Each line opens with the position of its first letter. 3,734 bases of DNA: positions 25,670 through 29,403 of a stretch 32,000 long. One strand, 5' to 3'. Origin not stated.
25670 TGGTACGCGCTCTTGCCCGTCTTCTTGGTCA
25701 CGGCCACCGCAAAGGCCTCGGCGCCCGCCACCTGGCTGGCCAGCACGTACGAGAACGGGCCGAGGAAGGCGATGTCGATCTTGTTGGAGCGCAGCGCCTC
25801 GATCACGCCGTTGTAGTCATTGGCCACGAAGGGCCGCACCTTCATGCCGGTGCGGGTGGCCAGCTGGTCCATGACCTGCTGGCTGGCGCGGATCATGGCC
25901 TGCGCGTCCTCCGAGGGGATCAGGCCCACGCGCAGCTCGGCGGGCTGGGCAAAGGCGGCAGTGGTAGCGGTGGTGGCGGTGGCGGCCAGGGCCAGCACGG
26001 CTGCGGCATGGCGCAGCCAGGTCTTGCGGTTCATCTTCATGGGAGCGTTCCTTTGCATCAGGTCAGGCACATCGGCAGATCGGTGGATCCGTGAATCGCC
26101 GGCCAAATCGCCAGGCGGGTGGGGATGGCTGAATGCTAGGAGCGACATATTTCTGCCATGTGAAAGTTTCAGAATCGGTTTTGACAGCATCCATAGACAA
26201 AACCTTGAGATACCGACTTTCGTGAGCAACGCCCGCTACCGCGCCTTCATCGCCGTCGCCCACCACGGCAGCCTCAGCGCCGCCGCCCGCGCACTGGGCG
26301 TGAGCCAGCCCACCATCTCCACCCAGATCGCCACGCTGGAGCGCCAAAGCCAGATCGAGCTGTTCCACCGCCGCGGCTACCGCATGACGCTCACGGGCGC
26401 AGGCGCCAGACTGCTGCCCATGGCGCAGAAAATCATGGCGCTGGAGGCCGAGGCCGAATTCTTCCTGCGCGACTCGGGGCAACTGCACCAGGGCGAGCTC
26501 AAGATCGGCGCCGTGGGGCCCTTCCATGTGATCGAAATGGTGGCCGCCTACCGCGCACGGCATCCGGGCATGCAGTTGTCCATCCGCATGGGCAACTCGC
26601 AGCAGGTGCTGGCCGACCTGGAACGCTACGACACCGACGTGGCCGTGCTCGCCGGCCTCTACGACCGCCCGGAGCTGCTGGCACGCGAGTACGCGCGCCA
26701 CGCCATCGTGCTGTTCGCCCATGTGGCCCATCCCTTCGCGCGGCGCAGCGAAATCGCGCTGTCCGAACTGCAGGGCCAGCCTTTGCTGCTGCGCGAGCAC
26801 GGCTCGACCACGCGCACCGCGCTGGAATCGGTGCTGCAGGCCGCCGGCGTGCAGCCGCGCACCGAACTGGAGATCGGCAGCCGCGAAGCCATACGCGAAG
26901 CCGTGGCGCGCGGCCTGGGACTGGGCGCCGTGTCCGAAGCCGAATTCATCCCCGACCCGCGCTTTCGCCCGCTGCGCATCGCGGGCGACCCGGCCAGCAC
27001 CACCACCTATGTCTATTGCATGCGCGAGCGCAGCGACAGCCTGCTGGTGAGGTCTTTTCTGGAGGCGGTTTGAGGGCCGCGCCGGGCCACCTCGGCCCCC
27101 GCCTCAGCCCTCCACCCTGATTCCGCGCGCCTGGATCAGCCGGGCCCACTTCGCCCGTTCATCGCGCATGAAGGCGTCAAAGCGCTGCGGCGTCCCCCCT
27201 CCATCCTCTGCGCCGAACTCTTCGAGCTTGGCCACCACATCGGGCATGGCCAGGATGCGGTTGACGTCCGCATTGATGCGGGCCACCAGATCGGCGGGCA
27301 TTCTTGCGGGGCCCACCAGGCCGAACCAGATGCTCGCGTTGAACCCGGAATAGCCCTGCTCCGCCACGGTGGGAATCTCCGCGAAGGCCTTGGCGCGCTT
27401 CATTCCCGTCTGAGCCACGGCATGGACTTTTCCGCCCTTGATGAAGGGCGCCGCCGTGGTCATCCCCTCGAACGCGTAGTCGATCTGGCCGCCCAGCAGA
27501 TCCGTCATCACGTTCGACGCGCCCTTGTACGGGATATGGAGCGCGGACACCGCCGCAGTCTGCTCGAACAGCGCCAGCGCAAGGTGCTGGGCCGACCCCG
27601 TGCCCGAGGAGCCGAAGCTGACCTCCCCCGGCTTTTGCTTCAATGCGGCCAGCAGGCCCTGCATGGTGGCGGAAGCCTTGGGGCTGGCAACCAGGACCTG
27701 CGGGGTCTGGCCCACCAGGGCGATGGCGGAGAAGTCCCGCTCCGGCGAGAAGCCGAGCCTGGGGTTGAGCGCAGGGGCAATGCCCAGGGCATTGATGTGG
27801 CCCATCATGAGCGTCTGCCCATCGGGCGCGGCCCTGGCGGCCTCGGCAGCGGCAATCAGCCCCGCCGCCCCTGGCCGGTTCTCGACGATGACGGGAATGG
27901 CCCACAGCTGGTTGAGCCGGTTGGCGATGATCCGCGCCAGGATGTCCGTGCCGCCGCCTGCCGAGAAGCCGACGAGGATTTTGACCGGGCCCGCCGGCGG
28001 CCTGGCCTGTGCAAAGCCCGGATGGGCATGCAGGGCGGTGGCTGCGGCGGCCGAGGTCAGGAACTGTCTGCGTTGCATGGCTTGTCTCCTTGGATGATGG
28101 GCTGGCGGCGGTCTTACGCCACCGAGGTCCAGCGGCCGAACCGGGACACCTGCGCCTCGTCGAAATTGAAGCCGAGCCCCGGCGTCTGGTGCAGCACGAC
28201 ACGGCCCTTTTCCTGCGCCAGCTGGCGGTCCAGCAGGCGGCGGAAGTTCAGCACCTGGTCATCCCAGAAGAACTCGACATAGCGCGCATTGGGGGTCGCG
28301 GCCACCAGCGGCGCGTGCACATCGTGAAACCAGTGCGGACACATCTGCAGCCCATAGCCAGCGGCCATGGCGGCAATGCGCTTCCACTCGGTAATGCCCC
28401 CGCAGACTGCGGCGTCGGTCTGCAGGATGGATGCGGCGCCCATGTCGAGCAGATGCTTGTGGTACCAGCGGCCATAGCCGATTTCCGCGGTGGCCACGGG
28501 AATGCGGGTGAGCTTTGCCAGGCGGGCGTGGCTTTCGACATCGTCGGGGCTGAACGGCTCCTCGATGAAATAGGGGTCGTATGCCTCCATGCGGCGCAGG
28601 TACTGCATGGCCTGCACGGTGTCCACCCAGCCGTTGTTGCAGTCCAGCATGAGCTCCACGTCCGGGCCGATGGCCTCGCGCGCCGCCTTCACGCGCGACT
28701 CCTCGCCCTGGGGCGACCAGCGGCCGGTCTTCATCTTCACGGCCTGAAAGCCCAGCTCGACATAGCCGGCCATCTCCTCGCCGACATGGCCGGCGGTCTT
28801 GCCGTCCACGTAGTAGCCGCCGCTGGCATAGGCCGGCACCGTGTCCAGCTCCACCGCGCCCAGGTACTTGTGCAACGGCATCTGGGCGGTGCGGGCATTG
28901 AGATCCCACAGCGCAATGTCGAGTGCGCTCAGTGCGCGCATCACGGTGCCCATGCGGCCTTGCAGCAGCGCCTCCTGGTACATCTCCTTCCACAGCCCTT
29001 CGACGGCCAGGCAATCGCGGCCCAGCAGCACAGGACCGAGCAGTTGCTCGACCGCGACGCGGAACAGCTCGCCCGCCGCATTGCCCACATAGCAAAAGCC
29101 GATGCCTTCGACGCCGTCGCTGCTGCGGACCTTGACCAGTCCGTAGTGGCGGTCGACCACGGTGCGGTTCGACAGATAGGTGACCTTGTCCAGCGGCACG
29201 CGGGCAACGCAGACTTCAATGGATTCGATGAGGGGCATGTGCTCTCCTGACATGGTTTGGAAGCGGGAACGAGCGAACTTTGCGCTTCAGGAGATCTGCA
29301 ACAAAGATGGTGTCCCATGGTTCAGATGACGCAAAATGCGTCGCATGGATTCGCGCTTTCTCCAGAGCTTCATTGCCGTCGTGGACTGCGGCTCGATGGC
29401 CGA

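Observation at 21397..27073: Phosphonate operon phnDCE-FeADH-phnX without phnW: candidate 2-hydroxyethylphosphonate uptake and oxidation pathway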

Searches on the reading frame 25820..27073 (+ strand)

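Call 3: search_protein_families(library=pfam, proteins=[window:25820-27073:+])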
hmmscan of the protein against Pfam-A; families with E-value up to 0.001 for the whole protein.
window:25820-27073:+ (417 aa): 3 families
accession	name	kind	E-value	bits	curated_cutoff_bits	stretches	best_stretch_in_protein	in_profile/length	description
PF03466.25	LysR_substrate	-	2.9e-41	141.6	28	1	221-417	2-204/209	LysR substrate binding domain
PF00126.33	HTH_1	-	2.5e-19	69.4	26.6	1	140-195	4-59/60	Bacterial regulatory helix-turn-helix protein, lysR family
PF14549.12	P22_Cro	-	0.00026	21.1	30.2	0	145-180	5-42/60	DNA-binding transcriptional regulator Cro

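Call 4: search_protein_families(library=ncbifam, proteins=[window:25820-27073:+], max_evalue=0.00001)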
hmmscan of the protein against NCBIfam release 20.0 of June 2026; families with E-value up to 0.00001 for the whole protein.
window:25820-27073:+ (417 aa): 49 families (the best 25 are shown)
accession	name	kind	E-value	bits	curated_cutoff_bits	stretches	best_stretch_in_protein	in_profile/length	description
TIGR03339.1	phn_lysR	subfamily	1.1e-97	326.7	341.1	1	141-416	3-278/279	aminoethylphosphonate catabolism associated LysR family transcriptional regulator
NF040786.1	LysR_Sec_metab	equivalog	1.6e-41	142.3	250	1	141-416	7-293/298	selenium metabolism-associated LysR family transcriptional regulator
NF040889.1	trans_reg_YeiE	equivalog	8.4e-40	136.8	480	1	142-373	10-239/288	DNA-binding transcriptional regulator YeiE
NF045990.1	TransRegCbbRRhodb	equivalog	2e-37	128.9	450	1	139-373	10-249/304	LysR family regulator CbbR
NF008095.0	PRK10837.1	subfamily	2.4e-36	125.5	281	1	142-373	10-239/290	LysR family transcriptional regulator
NF008416.0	PRK11242.1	equivalog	1.1e-30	107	277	1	141-365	7-235/300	transcriptional regulator CynR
NF053705.1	TransRegGltCGpos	equivalog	2.1e-27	96.1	350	1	141-376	7-246/300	glutamate biosynthesis transcriptional regulator GltC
NF047711.1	PutUtilRegPtrR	equivalog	3e-26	92.2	400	1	140-374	6-237/283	putrescine utilization regulator PtrR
NF047520.1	trans_act_CidR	equivalog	2.5e-25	89.2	415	1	142-373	8-242/292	cidABC operon transcriptional activator CidR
NF009327.0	PRK12684.1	subfamily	2.9e-25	89.1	402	1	149-378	16-250/313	CysB family HTH-type transcriptional regulator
NF008361.0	PRK11151.1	equivalog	2.1e-22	79.7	329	1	143-372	9-241/305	DNA-binding transcriptional regulator OxyR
NF009326.0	PRK12681.1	equivalog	2.4e-21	76.5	436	1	146-373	13-245/324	HTH-type transcriptional regulator CysB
NF008722.0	PRK11716.1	equivalog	2.7e-21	75.9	246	1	140-373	6-243/293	HTH-type transcriptional activator IlvY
NF007439.0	PRK09986.1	equivalog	3.1e-21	76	290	1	141-374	13-252/296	LysR family transcriptional regulator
NF045775.1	acetoin_reg_AlsR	exception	9.1e-21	74.6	430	1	141-373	7-244/290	acetoin biosynthesis transcriptional regulator AlsR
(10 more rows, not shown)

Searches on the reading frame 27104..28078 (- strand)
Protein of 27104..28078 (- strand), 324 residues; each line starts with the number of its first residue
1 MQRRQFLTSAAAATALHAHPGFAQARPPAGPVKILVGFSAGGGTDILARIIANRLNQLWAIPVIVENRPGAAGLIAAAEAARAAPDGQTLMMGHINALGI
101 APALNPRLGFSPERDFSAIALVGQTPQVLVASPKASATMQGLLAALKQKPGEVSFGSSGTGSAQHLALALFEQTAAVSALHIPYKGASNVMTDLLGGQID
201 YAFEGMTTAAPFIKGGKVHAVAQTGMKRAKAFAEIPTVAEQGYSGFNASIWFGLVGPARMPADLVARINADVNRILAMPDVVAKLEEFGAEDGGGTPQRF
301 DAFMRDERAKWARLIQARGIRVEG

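Call 3: search_protein_families(library=pfam, proteins=[window:27104-28078:-])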
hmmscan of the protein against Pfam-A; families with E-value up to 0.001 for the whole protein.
window:27104-28078:- (324 aa): 1 family
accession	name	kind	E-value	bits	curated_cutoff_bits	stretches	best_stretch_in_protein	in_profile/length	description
PF03401.19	TctC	-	4.8e-61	207.1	27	1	48-319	2-273/274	Tripartite tricarboxylate transporter family receptor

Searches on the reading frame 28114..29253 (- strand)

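Call 3: search_protein_families(library=pfam, proteins=[window:28114-29253:-])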
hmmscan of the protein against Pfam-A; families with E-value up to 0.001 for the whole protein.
window:28114-29253:- (379 aa): 2 families
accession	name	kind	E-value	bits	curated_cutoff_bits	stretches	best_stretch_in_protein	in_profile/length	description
PF13378.12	MR_MLE_C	-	8.5e-62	209.1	29.4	1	158-367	3-218/219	Enolase C-terminal domain-like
PF02746.21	MR_MLE_N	-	1.2e-19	71.1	22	1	13-132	3-117/117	Mandelate racemase / muconate lactonizing enzyme, N-terminal domain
